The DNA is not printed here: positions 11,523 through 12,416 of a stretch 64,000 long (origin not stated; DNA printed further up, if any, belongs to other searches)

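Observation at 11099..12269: HTH-Fic 'mobile mystery protein A/B' module inserted inside a glycan-biosynthesis cluster; the A protein carries a possible Fic-inhibitory motif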

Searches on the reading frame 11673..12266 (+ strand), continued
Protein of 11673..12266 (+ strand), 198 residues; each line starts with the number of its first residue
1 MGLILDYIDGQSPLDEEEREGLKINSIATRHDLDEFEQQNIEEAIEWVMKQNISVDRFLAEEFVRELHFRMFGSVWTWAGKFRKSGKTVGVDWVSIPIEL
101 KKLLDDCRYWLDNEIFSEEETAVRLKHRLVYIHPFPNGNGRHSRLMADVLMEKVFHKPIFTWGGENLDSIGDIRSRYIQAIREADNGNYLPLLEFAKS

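Call 25: search_solved_structures(query=A2, max_evalue=0.001, show_alignments=5)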
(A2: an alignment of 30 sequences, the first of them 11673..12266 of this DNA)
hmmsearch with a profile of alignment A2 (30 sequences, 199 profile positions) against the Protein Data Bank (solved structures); distinct sequences matched with E-value up to 0.001: 36.
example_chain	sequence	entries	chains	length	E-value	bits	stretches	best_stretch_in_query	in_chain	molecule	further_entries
6i7j_A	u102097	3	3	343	4.3e-12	49.2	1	30-196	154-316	Adenosine monophosphate-protein transferase FICD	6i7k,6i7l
6i7g_A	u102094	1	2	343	5.3e-12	48.9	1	31-196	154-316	Adenosine monophosphate-protein transferase FICD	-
4u04_A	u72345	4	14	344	5.4e-12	48.9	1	31-196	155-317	Adenosine monophosphate-protein transferase FICD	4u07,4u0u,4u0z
9yz5_A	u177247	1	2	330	5.7e-12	48.8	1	36-196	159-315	Protein adenylyltransferase FICD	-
6i7h_A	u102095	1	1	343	6.5e-12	48.6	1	36-196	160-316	Adenosine monophosphate-protein transferase FICD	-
4u0s_A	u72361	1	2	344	6.6e-12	48.6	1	36-196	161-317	Adenosine monophosphate-protein transferase FICD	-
6i7i_A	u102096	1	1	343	6.9e-12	48.5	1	37-196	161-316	Adenosine monophosphate-protein transferase FICD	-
6zmd_B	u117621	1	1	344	1.4e-11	47.5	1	31-196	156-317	Protein adenylyltransferase FICD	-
7b7z_A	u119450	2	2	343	1.4e-10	44.2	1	30-196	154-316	Protein adenylyltransferase FICD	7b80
4x2e_A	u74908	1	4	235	3.5e-08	36.4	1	23-179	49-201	Fic family protein putative filamentation induced by cAMP protein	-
4x2c_A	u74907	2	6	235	4.4e-08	36.1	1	25-179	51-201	Fic family protein putative filamentation induced by cAMP protein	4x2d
7xux_A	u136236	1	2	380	4.7e-08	36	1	37-193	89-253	Fido domain-containing protein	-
5cgl_A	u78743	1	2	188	5.3e-08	35.8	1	32-167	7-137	Adenosine monophosphate-protein transferase NmFic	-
3se5_A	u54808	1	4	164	1.3e-07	34.6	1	31-167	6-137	Cell filamentation protein Fic-related protein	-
5ckl_A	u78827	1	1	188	1.7e-07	34.2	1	32-167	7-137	Adenosine monophosphate-protein transferase NmFic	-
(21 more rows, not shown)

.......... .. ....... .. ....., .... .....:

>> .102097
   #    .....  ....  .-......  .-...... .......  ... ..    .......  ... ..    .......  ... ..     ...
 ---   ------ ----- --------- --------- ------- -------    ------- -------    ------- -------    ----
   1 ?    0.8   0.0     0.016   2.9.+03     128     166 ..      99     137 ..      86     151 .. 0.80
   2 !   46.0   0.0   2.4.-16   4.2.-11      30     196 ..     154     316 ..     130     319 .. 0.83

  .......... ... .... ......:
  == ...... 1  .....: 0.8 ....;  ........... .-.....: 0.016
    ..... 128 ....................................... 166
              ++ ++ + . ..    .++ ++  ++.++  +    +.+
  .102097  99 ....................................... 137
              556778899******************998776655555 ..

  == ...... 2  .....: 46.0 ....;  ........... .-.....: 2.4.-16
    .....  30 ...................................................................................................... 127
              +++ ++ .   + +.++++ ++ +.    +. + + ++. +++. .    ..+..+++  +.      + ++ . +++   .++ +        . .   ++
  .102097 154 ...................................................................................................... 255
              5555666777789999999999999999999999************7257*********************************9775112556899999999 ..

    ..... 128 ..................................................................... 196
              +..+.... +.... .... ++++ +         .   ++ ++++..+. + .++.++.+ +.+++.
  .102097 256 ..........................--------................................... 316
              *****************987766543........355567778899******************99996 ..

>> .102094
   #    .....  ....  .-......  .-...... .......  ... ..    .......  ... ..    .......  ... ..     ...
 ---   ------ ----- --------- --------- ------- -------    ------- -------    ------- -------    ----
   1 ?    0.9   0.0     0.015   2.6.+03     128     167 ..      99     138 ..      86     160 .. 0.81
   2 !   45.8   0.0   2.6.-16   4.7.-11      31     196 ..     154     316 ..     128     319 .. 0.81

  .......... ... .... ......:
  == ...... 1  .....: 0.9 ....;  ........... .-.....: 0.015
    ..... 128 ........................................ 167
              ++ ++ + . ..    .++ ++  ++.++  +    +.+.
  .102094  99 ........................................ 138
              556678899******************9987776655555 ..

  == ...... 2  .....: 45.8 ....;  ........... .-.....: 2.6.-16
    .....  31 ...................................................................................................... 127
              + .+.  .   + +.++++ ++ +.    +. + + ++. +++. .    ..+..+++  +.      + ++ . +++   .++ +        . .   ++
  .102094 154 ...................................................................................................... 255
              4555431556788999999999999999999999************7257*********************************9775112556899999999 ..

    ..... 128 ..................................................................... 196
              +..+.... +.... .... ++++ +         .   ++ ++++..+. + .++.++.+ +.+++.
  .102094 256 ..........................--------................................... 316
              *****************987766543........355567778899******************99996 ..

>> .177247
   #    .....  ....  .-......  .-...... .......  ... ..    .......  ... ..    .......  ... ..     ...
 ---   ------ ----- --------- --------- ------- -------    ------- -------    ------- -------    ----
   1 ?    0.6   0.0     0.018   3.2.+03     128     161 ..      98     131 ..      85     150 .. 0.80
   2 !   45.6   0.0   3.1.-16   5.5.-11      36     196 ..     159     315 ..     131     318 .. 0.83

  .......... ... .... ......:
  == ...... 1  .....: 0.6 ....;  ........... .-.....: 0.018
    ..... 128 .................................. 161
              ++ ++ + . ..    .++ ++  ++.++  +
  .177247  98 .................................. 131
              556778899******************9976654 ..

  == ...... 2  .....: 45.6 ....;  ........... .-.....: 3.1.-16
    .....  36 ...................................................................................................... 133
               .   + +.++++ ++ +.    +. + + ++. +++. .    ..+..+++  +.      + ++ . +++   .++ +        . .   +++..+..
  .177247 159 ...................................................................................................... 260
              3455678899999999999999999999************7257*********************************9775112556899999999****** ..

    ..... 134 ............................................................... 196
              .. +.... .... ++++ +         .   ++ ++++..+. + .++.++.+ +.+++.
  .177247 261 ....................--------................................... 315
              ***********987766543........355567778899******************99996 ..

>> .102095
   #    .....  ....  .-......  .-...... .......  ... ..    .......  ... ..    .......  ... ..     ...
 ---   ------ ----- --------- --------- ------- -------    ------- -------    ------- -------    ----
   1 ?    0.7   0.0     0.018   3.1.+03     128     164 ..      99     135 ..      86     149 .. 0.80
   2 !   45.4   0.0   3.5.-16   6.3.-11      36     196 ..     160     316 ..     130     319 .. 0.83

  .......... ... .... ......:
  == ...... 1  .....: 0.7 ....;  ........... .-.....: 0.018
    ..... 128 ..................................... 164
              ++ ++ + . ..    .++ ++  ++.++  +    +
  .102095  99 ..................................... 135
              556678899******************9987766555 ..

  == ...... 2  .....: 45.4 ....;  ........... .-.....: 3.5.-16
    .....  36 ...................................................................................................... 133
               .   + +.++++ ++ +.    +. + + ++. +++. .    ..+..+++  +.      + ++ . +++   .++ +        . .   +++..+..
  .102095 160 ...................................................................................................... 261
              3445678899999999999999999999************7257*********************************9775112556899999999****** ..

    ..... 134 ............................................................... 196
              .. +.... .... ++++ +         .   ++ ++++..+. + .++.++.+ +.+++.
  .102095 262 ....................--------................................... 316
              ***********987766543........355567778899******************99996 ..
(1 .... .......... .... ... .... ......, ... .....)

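Call 40: find_related_loci(query=A2, collection=viral_contigs, flank=4000)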
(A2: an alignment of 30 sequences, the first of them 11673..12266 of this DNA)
Query A2 (198 aa) in viral_contigs; peptide patterns used: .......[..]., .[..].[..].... (x = any residue, [..] = any of these).
37 stretches matched a pattern; 14 encode a relative of the query (tblastn E <= 1e-3); 14 distinct loci.
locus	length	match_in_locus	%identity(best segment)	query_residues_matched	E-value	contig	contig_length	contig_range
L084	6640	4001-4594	51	1-198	1e-67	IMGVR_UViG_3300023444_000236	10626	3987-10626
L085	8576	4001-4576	55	7-198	2e-63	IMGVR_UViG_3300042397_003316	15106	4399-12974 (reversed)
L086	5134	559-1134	55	7-198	2e-63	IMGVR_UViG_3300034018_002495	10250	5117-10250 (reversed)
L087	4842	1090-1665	54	7-198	6e-62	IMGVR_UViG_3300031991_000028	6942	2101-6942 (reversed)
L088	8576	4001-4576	54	7-198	6e-62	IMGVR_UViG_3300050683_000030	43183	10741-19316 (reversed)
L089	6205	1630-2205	54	7-198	6e-62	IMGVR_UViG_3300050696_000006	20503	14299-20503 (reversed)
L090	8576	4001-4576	54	7-198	6e-62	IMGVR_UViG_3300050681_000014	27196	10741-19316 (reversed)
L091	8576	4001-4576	51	7-198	2e-59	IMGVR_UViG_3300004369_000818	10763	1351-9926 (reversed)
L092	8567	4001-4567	50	7-196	6e-59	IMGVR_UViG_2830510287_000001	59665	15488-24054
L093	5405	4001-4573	46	5-198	3e-58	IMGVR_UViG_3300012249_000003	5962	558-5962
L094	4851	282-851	48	5-195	3e-58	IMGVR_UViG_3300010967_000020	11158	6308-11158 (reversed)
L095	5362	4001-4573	46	5-198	3e-58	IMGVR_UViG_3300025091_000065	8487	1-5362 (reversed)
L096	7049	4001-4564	46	6-198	8e-57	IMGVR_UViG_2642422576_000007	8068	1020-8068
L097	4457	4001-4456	46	1-154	1e-40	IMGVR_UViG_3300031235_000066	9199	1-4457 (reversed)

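Call 56: predict_structure(alignment_id=A5)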
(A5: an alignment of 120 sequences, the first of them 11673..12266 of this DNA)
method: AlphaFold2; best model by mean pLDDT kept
length: 198 residues; sequences in the alignment: 120
mean_pLDDT: 88.7   pTM: 0.85
mean pLDDT of the five models: 88.7, 88.5, 87.1, 85.7, 84.3
residues with pLDDT >= 90: 142; 70-90: 35; 50-70: 15; < 50: 6
segments of 3 or more residues with pLDDT < 50: 1-5
pLDDT, mean of each block of 10 residues (from residue 1): 47 69 78 88 94 97 98 94 91 97 99 98 98 95 97 96 67 85 96 94
secondary structure, 60 per line:
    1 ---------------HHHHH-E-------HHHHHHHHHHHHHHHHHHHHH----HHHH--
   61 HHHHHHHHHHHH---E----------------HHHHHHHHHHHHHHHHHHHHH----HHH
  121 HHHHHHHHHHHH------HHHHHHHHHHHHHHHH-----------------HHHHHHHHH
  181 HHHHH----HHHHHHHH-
elements in order: H16-20 H30-50 H55-58 H61-72 H93-113 H118-132 H139-154 H172-185 H190-197

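Call 61: fold_search(model_id=the predicted structure, library=pdb)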
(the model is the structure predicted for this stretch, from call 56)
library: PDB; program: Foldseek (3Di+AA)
matches with E <= 10: 197; with E <= 0.001: 94
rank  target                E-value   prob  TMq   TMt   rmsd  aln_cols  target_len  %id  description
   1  3zcb_A                2.3e-07  1.00  0.65  0.69   4.4       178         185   19  VbhT Fic protein from Bartonella schoenbuchensis in complex with VbhA antitoxin mutant E24G and ATP (released 2013-06-19)
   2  4u0s_A                4.6e-07  1.00  0.60  0.38   4.0       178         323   25  Structure of Eukaryotic fic domain containing protein with ADP (released 2014-12-10)
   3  4u0u_A                6.1e-07  1.00  0.63  0.39   3.4       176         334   22  Wild type eukaryotic fic domain containing protein with ADP (released 2014-12-10)
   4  4u0s_B                6.8e-07  1.00  0.62  0.39   3.8       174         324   24  Structure of Eukaryotic fic domain containing protein with ADP (released 2014-12-10)
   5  3zc7_A                6.8e-07  1.00  0.65  0.65   5.4       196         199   19  VbhT Fic protein from Bartonella schoenbuchensis in complex with VbhA antitoxin and ATP (released 2013-06-19)
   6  6i7i                  7.2e-07  1.00  0.63  0.39   4.5       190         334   24  Crystal structure of dimeric FICD mutant K256A complexed with MgATP (released 2019-09-25)
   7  6i7k                  7.2e-07  1.00  0.59  0.37   4.9       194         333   23  Crystal structure of monomeric FICD mutant L258D complexed with MgATP (released 2019-09-25)
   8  9yz5_A                8.0e-07  1.00  0.66  0.41   4.0       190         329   24  human FicD bound with farnesyl pyrophosphate (released 2026-02-25)
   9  6i7l                  8.9e-07  1.00  0.61  0.38   3.8       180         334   23  Crystal structure of monomeric FICD mutant L258D complexed with MgAMP-PNP (released 2019-09-25)
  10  5jj7_B                9.4e-07  1.00  0.59  0.37   5.3       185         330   22  Fic-1 (aa134 - 508 E274G) from C. elegans (released 2016-06-01)
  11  6zmd_B                1.0e-06  1.00  0.60  0.38   4.6       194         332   23  Crystal structure of HYPE covalently tethered to BiP bound to AMP-PNP (released 2021-04-14)
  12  4wgj                  1.0e-06  1.00  0.64  0.61   5.2       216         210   19  Crystal Structure of BepC protein (VirB-translocated Bartonella effector protein) with bound AMPPNP from Bartonella trib (released 2015-10-14)
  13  5jj6_A                1.1e-06  1.00  0.62  0.39   2.8       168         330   21  Fic-1 (aa134 - 508) from C. elegans (released 2016-06-01)
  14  4u04_B                1.3e-06  1.00  0.63  0.40   3.6       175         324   24  Structure of a eukaryotic fic domain containing protein (released 2014-12-10)
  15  4u04_A                1.3e-06  1.00  0.62  0.40   3.5       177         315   24  Structure of a eukaryotic fic domain containing protein (released 2014-12-10)
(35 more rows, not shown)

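Call 66: search_protein_families(library=pfam, alignment_id=A6, max_evalue=0.00001)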
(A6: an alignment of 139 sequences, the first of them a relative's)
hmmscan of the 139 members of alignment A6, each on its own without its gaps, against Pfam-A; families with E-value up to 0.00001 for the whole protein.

A. member 1, L002:2689-3303:- (205 aa): 1 family
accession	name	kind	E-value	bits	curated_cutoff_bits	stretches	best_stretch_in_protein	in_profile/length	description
PF08388.16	GIIM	-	1.1e-15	57.8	23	1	111-183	2-75/80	Group II intron, maturase-specific domain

B. families by the number of members that match (of 139 scanned): 189 families (the first 25 are shown)
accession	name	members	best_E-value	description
PF18962.6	Por_Secre_tail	4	8.1e-12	Secretion system C-terminal sorting domain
PF12631.12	MnmE_helical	3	1.3e-52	MnmE helical domain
PF10396.14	TrmE_N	3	3e-43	GTP-binding protein TrmE N-terminus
PF00589.27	Phage_integrase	3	3.5e-37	Phage integrase family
PF01926.29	MMR_HSR1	3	1.3e-25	50S ribosome-binding GTPase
PF02421.24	FeoB_N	3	4e-10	Ferrous iron transport protein B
PF18766.7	SWI2_SNF2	2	5.4e-72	SWI2/SNF2 ATPase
PF13148.11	DUF3987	2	1.1e-62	Protein of unknown function (DUF3987)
PF22679.2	T1R_D3-like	2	3.6e-62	Type I restriction enzyme subunit R domain 3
PF07690.21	MFS_1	2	9.5e-61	Major Facilitator Superfamily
PF04851.21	ResIII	2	3e-41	Type III restriction enzyme, res subunit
PF04313.20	HSDR_N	2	8.8e-38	Type I restriction enzyme R protein N terminus (HSDR_N)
PF08800.15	BT4734-like_N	2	1.6e-34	BT4734-like, N-terminal domain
PF00132.30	Hexapep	2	2.9e-31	Bacterial transferase hexapeptide (six repeats)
PF00155.27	Aminotran_1_2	2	1.2e-15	Aminotransferase class I and II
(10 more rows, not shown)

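Call 67: find_encoding_contigs(protein=P0116, flank=5000, max_places=2)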
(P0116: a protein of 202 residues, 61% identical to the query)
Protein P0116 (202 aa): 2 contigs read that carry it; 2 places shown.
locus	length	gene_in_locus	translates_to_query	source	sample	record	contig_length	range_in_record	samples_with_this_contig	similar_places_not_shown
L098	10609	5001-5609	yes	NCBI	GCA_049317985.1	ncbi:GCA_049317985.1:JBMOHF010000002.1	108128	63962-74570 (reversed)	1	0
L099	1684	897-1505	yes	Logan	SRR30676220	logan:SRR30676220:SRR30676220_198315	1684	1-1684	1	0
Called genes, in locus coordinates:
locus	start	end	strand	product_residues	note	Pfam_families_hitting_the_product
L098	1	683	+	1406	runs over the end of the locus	PF00041:fn3, PF01108:Tissue_fac (faint), PF21605:CRLF2-like_D2 (faint), PF07495:Y_Y_Y (faint), PF00041:fn3, PF25059:FN3_DSCAM-DSCAML_C (weak), PF00041:fn3, PF01471:PG_binding_1 (weak), +5 more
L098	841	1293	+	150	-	-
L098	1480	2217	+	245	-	PF13353:Fer4_12, PF04055:Radical_SAM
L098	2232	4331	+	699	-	PF02629:CoA_binding, PF13380:CoA_binding_2, PF13607:Succ_CoA_lig, PF00549:Ligase_CoA (faint), PF19045:Ligase_CoA_2, PF13549:ATP-grasp_5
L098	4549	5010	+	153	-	PF01381:HTH_3 (weak)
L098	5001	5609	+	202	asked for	PF02661:Fic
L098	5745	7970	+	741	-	PF02901:PFL-like, PF01228:Gly_radical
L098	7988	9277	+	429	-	PF01943:Polysacc_synt, PF13440:Polysacc_synt_3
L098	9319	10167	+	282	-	PF13489:Methyltransf_23, PF01209:Ubie_methyltran, PF07021:MetW (weak), PF13649:Methyltransf_25, PF13847:Methyltransf_31, PF08241:Methyltransf_11, PF08242:Methyltransf_12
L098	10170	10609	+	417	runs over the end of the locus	PF00534:Glycos_transf_1, PF13692:Glyco_trans_1_4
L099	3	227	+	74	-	?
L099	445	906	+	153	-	PF01381:HTH_3 (weak)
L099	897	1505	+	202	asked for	PF02661:Fic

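Call 68: find_encoding_contigs(protein=P0121, flank=5000, max_places=2)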
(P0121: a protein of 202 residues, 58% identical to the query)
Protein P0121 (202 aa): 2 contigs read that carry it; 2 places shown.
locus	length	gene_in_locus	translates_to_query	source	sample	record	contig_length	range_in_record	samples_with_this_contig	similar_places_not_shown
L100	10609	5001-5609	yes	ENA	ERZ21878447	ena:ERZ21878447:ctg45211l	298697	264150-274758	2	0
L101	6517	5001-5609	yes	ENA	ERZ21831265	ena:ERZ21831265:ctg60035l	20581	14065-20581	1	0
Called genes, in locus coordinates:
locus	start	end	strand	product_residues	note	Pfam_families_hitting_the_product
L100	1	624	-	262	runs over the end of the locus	PF00275:EPSP_synthase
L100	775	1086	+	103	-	PF00829:Ribosomal_L21p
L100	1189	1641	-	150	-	-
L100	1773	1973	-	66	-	-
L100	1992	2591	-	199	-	PF21176:RecR_HhH, PF01751:Toprim, PF13662:Toprim_4, PF21175:RecR_C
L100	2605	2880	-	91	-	PF02575:YbaB_DNA_bd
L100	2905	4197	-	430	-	PF00772:DnaB, PF03796:DnaB_C, PF13481:AAA_25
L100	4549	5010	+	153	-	PF01381:HTH_3 (weak)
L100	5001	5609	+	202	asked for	PF02661:Fic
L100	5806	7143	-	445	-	-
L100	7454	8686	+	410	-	PF00919:UPF0004, PF04055:Radical_SAM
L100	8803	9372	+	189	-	PF07638:Sigma70_ECF (weak), PF04542:Sigma70_r2, PF08281:Sigma70_r4_2, PF04545:Sigma70_r4 (weak)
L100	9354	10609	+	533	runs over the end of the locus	-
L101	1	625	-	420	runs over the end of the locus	PF00275:EPSP_synthase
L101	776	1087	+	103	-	PF00829:Ribosomal_L21p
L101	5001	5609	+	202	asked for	PF02661:Fic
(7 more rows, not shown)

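Call 69: find_encoding_contigs(protein=P0081, flank=5000, max_places=2)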
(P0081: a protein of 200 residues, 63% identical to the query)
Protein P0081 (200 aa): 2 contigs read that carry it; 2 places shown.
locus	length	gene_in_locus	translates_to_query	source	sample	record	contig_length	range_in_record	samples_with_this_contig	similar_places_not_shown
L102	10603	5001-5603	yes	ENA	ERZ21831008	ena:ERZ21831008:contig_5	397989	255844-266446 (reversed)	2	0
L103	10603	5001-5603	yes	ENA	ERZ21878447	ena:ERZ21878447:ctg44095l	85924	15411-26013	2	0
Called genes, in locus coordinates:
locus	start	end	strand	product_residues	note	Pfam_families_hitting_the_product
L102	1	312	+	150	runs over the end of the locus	PF00293:NUDIX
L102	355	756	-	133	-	-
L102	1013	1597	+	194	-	PF04542:Sigma70_r2, PF08281:Sigma70_r4_2, PF04545:Sigma70_r4 (weak)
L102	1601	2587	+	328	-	-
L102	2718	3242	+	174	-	-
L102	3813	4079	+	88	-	-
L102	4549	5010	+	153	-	PF01381:HTH_3 (weak), PF13443:HTH_26 (faint)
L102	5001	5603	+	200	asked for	PF02661:Fic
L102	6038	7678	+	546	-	-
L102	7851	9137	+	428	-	PF01943:Polysacc_synt, PF13440:Polysacc_synt_3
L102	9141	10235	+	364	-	PF13439:Glyco_transf_4, PF13477:Glyco_trans_4_2, PF13579:Glyco_trans_4_4, PF00534:Glycos_transf_1, PF13692:Glyco_trans_1_4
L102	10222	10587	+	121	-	-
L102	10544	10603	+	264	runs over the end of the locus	PF13439:Glyco_transf_4 (weak), PF20706:GT4-conflict, PF00534:Glycos_transf_1, PF13692:Glyco_trans_1_4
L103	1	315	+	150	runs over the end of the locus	PF00293:NUDIX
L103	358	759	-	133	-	-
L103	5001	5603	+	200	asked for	PF02661:Fic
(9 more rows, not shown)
